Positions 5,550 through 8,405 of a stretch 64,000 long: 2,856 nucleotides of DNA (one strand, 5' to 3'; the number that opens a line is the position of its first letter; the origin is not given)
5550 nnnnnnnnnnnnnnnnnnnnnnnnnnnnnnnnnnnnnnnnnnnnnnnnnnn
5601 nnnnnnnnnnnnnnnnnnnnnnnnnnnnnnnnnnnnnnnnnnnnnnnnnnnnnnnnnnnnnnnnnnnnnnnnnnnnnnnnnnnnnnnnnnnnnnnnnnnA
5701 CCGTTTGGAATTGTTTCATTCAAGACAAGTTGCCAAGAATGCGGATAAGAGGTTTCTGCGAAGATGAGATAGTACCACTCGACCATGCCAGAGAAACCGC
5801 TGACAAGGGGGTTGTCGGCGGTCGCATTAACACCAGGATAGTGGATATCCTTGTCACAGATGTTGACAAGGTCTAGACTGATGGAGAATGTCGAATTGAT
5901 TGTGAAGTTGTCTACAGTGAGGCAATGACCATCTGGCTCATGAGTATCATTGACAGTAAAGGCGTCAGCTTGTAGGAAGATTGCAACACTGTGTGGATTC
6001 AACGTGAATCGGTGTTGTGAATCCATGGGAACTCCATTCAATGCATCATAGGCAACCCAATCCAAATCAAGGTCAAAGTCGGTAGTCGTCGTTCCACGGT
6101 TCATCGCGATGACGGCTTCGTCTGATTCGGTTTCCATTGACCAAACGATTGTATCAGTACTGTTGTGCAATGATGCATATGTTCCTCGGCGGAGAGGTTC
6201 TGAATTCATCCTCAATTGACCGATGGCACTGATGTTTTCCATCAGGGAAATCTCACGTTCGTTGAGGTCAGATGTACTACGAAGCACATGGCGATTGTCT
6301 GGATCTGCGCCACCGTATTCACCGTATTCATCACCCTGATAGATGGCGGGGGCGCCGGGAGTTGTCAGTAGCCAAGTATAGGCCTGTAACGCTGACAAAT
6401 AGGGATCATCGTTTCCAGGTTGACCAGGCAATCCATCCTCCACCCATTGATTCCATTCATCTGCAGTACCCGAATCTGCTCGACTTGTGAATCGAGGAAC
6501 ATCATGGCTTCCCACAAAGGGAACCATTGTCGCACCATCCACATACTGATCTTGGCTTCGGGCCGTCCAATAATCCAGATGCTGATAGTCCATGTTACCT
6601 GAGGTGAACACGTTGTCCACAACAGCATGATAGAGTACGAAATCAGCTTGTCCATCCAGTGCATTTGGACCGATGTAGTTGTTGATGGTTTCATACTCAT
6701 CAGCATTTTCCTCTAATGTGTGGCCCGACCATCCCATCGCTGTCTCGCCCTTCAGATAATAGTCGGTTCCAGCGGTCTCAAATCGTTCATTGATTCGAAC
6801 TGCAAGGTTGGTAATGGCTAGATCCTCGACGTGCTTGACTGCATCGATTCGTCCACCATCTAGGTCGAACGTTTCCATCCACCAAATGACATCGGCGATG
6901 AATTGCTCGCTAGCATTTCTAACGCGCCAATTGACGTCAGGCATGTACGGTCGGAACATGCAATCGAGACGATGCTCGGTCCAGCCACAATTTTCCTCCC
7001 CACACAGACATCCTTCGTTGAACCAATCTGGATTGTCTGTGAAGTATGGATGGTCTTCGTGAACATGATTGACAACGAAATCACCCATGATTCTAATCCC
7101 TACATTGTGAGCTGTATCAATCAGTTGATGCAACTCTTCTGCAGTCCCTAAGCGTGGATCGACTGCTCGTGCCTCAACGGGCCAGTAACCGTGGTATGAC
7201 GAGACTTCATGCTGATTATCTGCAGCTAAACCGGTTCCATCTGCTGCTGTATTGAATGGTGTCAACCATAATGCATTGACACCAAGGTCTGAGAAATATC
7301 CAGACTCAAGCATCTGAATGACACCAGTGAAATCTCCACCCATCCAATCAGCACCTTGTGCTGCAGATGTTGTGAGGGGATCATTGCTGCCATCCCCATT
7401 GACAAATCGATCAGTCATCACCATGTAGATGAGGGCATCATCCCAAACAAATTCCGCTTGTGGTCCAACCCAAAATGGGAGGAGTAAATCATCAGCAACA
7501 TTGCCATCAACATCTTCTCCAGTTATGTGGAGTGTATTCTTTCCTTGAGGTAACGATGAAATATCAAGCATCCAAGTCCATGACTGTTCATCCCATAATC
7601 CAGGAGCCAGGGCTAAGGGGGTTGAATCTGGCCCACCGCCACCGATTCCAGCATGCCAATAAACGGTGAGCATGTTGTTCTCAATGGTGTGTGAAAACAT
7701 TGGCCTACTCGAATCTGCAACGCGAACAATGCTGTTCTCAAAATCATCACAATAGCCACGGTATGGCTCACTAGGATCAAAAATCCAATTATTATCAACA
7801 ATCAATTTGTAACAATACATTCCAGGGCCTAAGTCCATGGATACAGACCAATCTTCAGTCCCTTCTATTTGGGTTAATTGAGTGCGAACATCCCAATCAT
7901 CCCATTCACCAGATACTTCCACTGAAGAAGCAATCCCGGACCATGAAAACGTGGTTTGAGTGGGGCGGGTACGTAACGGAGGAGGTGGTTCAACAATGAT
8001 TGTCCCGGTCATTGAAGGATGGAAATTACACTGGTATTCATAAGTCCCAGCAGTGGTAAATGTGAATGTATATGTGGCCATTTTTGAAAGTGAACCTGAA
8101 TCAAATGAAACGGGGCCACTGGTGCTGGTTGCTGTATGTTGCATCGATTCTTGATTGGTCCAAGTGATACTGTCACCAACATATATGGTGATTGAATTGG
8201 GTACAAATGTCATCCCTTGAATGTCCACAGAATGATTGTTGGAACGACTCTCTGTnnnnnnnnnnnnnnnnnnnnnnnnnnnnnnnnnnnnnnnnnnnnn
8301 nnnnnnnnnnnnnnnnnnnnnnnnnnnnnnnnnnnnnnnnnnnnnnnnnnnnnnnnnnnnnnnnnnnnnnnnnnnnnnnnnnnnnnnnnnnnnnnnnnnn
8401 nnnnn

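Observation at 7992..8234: Intact blue-copper (type-1 Cu) cupredoxin domain fused to the N-terminus of a secreted GH13 amylase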

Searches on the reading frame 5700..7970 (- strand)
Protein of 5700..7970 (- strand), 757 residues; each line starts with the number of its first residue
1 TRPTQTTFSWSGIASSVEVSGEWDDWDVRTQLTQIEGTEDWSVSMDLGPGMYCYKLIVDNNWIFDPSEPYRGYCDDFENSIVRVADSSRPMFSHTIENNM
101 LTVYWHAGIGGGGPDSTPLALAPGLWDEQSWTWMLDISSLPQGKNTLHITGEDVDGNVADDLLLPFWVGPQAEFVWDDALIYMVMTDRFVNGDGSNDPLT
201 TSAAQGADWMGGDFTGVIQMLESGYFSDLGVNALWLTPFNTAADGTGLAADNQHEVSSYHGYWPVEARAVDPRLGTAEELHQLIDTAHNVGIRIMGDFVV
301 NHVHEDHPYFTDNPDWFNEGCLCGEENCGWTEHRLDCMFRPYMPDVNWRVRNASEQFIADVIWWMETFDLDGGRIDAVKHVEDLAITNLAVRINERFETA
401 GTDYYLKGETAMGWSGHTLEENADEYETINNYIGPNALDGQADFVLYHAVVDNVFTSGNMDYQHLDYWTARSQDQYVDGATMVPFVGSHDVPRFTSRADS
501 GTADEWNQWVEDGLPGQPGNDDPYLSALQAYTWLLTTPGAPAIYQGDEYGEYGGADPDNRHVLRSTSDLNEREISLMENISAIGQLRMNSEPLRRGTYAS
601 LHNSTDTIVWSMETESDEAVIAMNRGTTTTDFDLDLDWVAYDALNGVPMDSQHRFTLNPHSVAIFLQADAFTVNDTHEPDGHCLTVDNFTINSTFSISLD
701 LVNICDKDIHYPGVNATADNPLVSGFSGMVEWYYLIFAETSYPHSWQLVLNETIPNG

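Call 25: search_solved_structures(query=window:5700-7970:-, max_evalue=1e-10)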
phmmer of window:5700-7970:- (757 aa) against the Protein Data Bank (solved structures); distinct sequences matched with E-value up to 1e-10: 108 (the best 60 are shown).
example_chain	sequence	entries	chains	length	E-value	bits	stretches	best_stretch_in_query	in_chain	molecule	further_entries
4e2o_A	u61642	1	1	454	1.8e-37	132.4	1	173-638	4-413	Alpha-amylase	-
5a2b_A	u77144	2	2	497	4.1e-36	127.8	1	169-637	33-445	ANOXYBACILLUS ALPHA-AMYLASE | ALPHA-AMYLASE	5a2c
5a2a_A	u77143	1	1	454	1.7e-35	125.8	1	173-637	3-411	APO FORM OF ANOXYBACILLUS ALPHA-AMYLASES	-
1cyg_A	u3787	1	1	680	9.1e-29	103.6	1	179-382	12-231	CYCLODEXTRIN GLUCANOTRANSFERASE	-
1cgt_A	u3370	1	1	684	5.4e-28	101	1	179-498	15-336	CYCLODEXTRIN GLYCOSYL-TRANSFERASE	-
6cgt_A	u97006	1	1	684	6.9e-28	100.7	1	179-498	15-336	CYCLODEXTRIN GLYCOSYLTRANSFERASE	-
3cgt_A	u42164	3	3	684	7.1e-28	100.6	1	179-630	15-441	CYCLODEXTRIN GLYCOSYLTRANSFERASE | PROTEIN (CYCLODEXTRIN-GLYCOSYLTRANSFERASE)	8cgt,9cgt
4cgt_A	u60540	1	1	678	1.8e-27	99.3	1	179-498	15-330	CYCLODEXTRIN GLYCOSYLTRANSFERASE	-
1cgu_A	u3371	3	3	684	4.9e-27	97.8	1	179-498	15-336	CYCLODEXTRIN GLYCOSYL-TRANSFERASE | CYCLODEXTRIN GLYCOSYLTRANSFERASE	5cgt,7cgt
1uks_A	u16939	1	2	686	1.7e-26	96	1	179-495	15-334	Cyclomaltodextrin glucanotransferase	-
1i75_A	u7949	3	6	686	2e-26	95.9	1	179-494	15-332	CYCLODEXTRIN GLUCANOTRANSFERASE | Cyclomaltodextrin glucanotransferase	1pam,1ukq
1v3k_A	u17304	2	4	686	2.4e-26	95.5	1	179-494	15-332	Cyclomaltodextrin glucanotransferase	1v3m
1v3j_A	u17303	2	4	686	2.7e-26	95.4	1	179-494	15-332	Cyclomaltodextrin glucanotransferase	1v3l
6wni_A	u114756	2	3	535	8.7e-26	93.7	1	179-497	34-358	Cyclomaltodextrin glucanotransferase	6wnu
1d7f_A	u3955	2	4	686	1.3e-25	93.2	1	179-629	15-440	CYCLODEXTRIN GLUCANOTRANSFERASE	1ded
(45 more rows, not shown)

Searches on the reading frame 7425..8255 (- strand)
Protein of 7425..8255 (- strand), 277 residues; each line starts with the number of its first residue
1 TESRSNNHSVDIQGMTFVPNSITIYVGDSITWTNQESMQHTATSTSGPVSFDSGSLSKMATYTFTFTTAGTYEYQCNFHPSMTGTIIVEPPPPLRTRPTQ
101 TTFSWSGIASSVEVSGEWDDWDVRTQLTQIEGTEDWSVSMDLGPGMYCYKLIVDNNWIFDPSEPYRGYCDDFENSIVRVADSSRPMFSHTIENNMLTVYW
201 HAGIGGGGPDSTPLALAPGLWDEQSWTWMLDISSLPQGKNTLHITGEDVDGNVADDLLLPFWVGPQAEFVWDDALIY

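Call 46: predict_structure(alignment_id=A1)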
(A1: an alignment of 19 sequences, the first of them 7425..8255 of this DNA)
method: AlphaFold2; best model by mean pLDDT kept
length: 277 residues; sequences in the alignment: 19
mean_pLDDT: 78.5   pTM: 0.60
mean pLDDT of the five models: 78.5, 76.0, 75.7, 75.6, 71.5
residues with pLDDT >= 90: 138; 70-90: 45; 50-70: 64; < 50: 30
segments of 3 or more residues with pLDDT < 50: 1-11, 13-19, 50-53, 272-277
pLDDT, mean of each block of 10 residues (from residue 1): 32 41 59 60 52 55 66 68 68 76 96 96 96 96 94 97 89 92 93 93 89 94 90 91 94 92 77 41
secondary structure, 60 per line:
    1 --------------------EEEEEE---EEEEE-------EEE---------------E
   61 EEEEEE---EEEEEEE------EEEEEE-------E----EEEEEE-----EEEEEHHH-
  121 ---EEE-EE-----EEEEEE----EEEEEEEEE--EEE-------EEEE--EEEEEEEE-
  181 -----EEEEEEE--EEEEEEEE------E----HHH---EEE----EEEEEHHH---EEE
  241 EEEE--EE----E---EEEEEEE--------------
elements in order: E21-26 E30-34 E42-44 E60-66 E70-76 E83-88 E101-106 E112-116 E124-126 E135-140 E145-153 E156-158 E166-169 E172-179 E186-192 E195-202 E220-222 E227-231 E238-244 E257-263

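Call 65: fold_search(model_id=the predicted structure, library=pdb)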
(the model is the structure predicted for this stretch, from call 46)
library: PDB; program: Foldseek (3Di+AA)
matches with E <= 10: 1265; with E <= 0.001: 71
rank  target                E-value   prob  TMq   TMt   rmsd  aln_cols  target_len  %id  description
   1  6c9h_B                2.9e-06  1.00  0.27  0.43  19.7       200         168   20  non-phosphorylated AMP-activated protein kinase bound to pharmacological activator R734 (released 2018-11-28)
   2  6c9f_B                5.3e-06  1.00  0.27  0.42  19.2       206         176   19  AMP-activated protein kinase bound to pharmacological activator R734 (released 2018-11-28)
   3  5kq5_B                5.6e-06  1.00  0.27  0.46  19.2       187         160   20  AMPK bound to allosteric activator (released 2016-08-17)
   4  2qlv_E                6.2e-06  1.00  0.27  0.52  12.0       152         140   16  Crystal structure of the heterotrimer core of the S. cerevisiae AMPK homolog SNF1 (released 2007-09-25)
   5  2qlv_B                7.6e-06  1.00  0.28  0.48  12.2       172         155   14  Crystal structure of the heterotrimer core of the S. cerevisiae AMPK homolog SNF1 (released 2007-09-25)
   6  5iso_B                7.6e-06  1.00  0.27  0.40  18.2       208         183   19  STRUCTURE OF FULL LENGTH HUMAN AMPK (NON-PHOSPHORYLATED AT T-LOOP) IN COMPLEX WITH A SMALL MOLECULE ACTIVATOR, A BENZI (released 2017-03-29)
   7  7myj_B                8.0e-06  1.00  0.27  0.40  20.1       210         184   17  Structure of full length human AMPK (a2b1g1) in complex with a small molecule activator MSG011 (released 2022-06-29)
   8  6b1u_B                8.5e-06  1.00  0.27  0.39  18.8       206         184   19  Structure of full-length human AMPK (a2b1g1) in complex with a small molecule activator SC4 (released 2018-04-25)
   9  8bik_B                9.9e-06  1.00  0.27  0.41  18.2       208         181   19  Crystal structure of human AMPK heterotrimer in complex with allosteric activator C455 (released 2024-05-15)
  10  1z0m_B                1.0e-05  1.00  0.26  0.83   1.7        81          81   31  the glycogen-binding domain of the AMP-activated protein kinase beta1 subunit (released 2005-10-25)
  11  7myj_D                1.0e-05  1.00  0.27  0.40  20.0       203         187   18  Structure of full length human AMPK (a2b1g1) in complex with a small molecule activator MSG011 (released 2022-06-29)
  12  1z0m_C                1.2e-05  1.00  0.26  0.85   1.5        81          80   31  the glycogen-binding domain of the AMP-activated protein kinase beta1 subunit (released 2005-10-25)
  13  6c9j_B                1.2e-05  1.00  0.27  0.41  18.8       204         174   20  AMP-activated protein kinase bound to pharmacological activator R734 (released 2018-11-28)
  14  4yef_C                1.3e-05  1.00  0.26  0.85   1.5        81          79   31  beta1 carbohydrate binding module (CBM) of AMP-activated protein kinase (AMPK) in complex with glucosyl-beta-cyclodode (released 2015-06-24)
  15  4cfe_D                1.3e-05  1.00  0.28  0.44  18.7       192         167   20  Structure of full length human AMPK in complex with a small molecule activator, a benzimidazole derivative (991) (released 2013-12-25)
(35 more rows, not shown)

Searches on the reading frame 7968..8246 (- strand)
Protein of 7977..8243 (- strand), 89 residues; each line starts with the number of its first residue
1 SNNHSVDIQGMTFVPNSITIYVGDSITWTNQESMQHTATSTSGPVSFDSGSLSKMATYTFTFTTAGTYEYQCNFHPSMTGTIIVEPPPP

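Call 5: search_solved_structures(query=window:7977-8243:-, max_evalue=1, show_alignments=4)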
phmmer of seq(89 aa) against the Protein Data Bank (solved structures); distinct sequences matched with E-value up to 1: 62 (the best 60 are shown).
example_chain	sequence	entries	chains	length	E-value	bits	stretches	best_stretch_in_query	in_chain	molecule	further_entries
1sfd_A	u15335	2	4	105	1.2e-15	61.1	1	6-85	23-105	Amicyanin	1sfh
1sf3_A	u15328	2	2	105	1.8e-14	57.4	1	6-85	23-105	Amicyanin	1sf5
1mda_A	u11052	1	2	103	3.2e-14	56.6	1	6-85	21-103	AMICYANIN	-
1aac_A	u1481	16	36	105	3.4e-14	56.5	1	6-85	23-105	AMICYANIN | PROTEIN (AMICYANIN)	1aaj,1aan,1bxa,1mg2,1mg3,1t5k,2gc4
2gb2_A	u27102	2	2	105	4.7e-14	56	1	6-85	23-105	Amicyanin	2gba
3ie9_A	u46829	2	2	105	9.1e-14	55.1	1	6-85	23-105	Amicyanin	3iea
2idt_A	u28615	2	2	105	1.8e-13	54.2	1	6-85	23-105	Amicyanin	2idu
2qdv_A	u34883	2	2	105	2.4e-13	53.8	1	6-85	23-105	Amicyanin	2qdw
2idq_A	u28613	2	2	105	2.4e-13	53.7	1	6-85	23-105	Amicyanin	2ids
3rym_A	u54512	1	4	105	2.4e-13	53.7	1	6-85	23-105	Amicyanin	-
3ply_A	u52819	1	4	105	6.7e-13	52.4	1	6-85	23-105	Amicyanin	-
4p5r_A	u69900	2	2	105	6.7e-13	52.4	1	6-85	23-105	Amicyanin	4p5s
1id2_A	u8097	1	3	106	1.5e-11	48.1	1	6-85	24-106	AMICYANIN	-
9cck_A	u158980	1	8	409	2e-11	47.6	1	13-84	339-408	Copper-containing nitrite reductase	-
3c75_A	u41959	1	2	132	2.3e-11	47.4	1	6-85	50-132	Amicyanin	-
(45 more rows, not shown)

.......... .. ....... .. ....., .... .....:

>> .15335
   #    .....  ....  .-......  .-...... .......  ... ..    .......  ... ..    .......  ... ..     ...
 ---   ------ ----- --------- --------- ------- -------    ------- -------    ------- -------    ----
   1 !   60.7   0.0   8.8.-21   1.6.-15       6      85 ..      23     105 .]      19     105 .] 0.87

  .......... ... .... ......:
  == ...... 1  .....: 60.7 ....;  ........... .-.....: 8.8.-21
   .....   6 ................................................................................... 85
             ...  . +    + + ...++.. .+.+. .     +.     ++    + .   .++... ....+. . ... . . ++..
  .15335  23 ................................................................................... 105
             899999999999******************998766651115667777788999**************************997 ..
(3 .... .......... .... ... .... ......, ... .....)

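Call 20: search_protein_representatives(protein=window:7980-8246:-)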
Query: 89 residues. Proteins with E-value up to 0.001 (for the whole library): 33966; up to 1e-10: 8100; up to 1e-30: 261. The best 150 are listed.
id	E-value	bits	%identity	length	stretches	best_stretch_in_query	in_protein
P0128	2.3e-126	427.0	40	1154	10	7-86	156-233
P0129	5.3e-111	378.0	38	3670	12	4-79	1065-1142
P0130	8.4e-101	345.4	42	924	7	4-88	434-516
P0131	6.1e-95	326.8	42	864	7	5-88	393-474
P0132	2.5e-93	321.6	44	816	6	6-86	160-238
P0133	2.7e-93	321.5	41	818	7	5-85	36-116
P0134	3.4e-90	311.6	41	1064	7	7-86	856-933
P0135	1.0e-89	310.1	40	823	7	9-85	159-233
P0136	8.9e-88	303.9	41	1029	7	7-85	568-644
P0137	3.1e-87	302.2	42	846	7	5-85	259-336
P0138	1.2e-86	300.3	42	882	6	7-88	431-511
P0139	9.1e-86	297.5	40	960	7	6-86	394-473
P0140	4.3e-85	295.3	42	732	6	11-86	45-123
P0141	2.1e-84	293.1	41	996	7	7-85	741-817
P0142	7.7e-84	291.3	40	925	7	3-85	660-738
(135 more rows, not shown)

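Call 47: find_homologous_proteins(query=window:7980-8246:-, max_evalue=0.00001)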
Query window:7980-8246:- (89 aa): 7 proteins with E <= 0.00001 among 7 candidates.
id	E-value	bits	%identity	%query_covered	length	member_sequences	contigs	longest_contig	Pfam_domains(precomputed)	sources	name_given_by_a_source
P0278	6.6e-35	137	75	99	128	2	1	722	PF00127.27,PF13473.13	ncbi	ncbi:uncharacterized protein METZ01_LOCUS484427, partial [marine metagenome]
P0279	5.0e-18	83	80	61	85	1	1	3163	PF00127.27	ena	-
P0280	1.0e-16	79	54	90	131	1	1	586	PF00127.27,PF13473.13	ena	-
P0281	1.0e-15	76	52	91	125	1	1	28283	PF00127.27,PF13473.13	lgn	-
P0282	7.6e-15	73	51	91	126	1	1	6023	PF00127.27,PF13473.13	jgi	jgi:plastocyanin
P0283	2.5e-13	68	92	43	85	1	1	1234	-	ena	-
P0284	1.5e-11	62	60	56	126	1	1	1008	PF13473.13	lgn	-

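Call 58: predict_structure(alignment_id=A2)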
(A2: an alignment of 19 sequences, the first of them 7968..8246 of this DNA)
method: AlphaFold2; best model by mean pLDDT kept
length: 93 residues; sequences in the alignment: 19
mean_pLDDT: 95.8   pTM: 0.86
mean pLDDT of the five models: 95.8, 95.7, 95.4, 94.8, 94.6
residues with pLDDT >= 90: 84; 70-90: 6; 50-70: 3; < 50: 0
segments of 3 or more residues with pLDDT < 50: none
pLDDT, mean of each block of 10 residues (from residue 1): 89 98 98 98 98 98 98 98 95 70
secondary structure, 60 per line:
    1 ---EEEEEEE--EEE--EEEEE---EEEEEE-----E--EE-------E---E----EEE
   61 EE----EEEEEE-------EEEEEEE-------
elements in order: E4-10 E13-15 E18-22 E26-31 E58-62 E67-72 E80-86

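Call 60: fold_search(model_id=the predicted structure, library=pdb)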
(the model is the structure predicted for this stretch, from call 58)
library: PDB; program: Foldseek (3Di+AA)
matches with E <= 10: 1381; with E <= 0.001: 290
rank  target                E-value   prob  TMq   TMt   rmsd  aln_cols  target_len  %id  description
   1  1sfd_A                5.8e-10  1.00  0.83  0.73   2.9        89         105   36  oxidized form of amicyanin mutant P94F (released 2004-07-27)
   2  2idq                  8.8e-10  1.00  0.82  0.73   1.8        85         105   35  Structure of M98A mutant of amicyanin, Cu(II) (released 2007-03-13)
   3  2gb2                  9.4e-10  1.00  0.84  0.74   2.4        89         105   35  The P52G mutant of amicyanin in the Cu(II) state. (released 2006-08-01)
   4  3rym_A                9.4e-10  1.00  0.82  0.73   2.8        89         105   34  Structure of Oxidized M98K mutant of Amicyanin (released 2011-11-23)
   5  3ie9                  1.1e-09  1.00  0.82  0.73   1.7        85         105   35  Structure of oxidized M98L mutant of amicyanin (released 2009-10-06)
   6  1sf3                  1.1e-09  1.00  0.81  0.72   3.0        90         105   36  Structure of the reduced form of the P94A mutant of amicyanin (released 2004-07-27)
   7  2qdv                  1.7e-09  1.00  0.82  0.73   1.6        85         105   35  Structure of the Cu(II) form of the M51A mutant of amicyanin (released 2007-12-11)
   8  3ply_A                2.1e-09  1.00  0.82  0.73   1.7        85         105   35  Structure of Oxidized P96G Mutant of Amicyanin (released 2011-02-09)
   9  4p5r                  3.0e-09  1.00  0.82  0.73   1.8        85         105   35  Structure of oxidized W45Y mutant of amicyanin (released 2014-04-23)
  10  1id2_A                4.3e-09  1.00  0.83  0.73   2.6        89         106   34  CRYSTAL STRUCTURE OF AMICYANIN FROM PARACOCCUS VERSUTUS (THIOBACILLUS VERSUTUS) (released 2001-04-11)
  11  2idt                  7.0e-09  1.00  0.81  0.72   1.8        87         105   36  Structure of M98Q mutant of amicyanin, Cu(II) (released 2007-03-13)
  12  1aaj                  1.1e-08  1.00  0.82  0.73   1.9        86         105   36  CRYSTAL STRUCTURE ANALYSIS OF AMICYANIN AND APOAMICYANIN FROM PARACOCCUS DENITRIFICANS AT 2.0 ANGSTROMS AND 1.8 ANGSTROM (released 1993-10-31)
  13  6hbe_A                4.4e-08  1.00  0.86  0.20   1.5        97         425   30  Cu-containing nitrite reductase (NirK) from Thermus scotoductus SA-01 (released 2019-01-23)
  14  6hbe_C                4.9e-08  1.00  0.87  0.20   1.6        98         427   30  Cu-containing nitrite reductase (NirK) from Thermus scotoductus SA-01 (released 2019-01-23)
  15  5fc9_A                5.6e-08  1.00  0.79  0.77   3.0        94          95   26  Novel Purple Cupredoxin from Nitrosopumilus maritimus (released 2016-05-11)
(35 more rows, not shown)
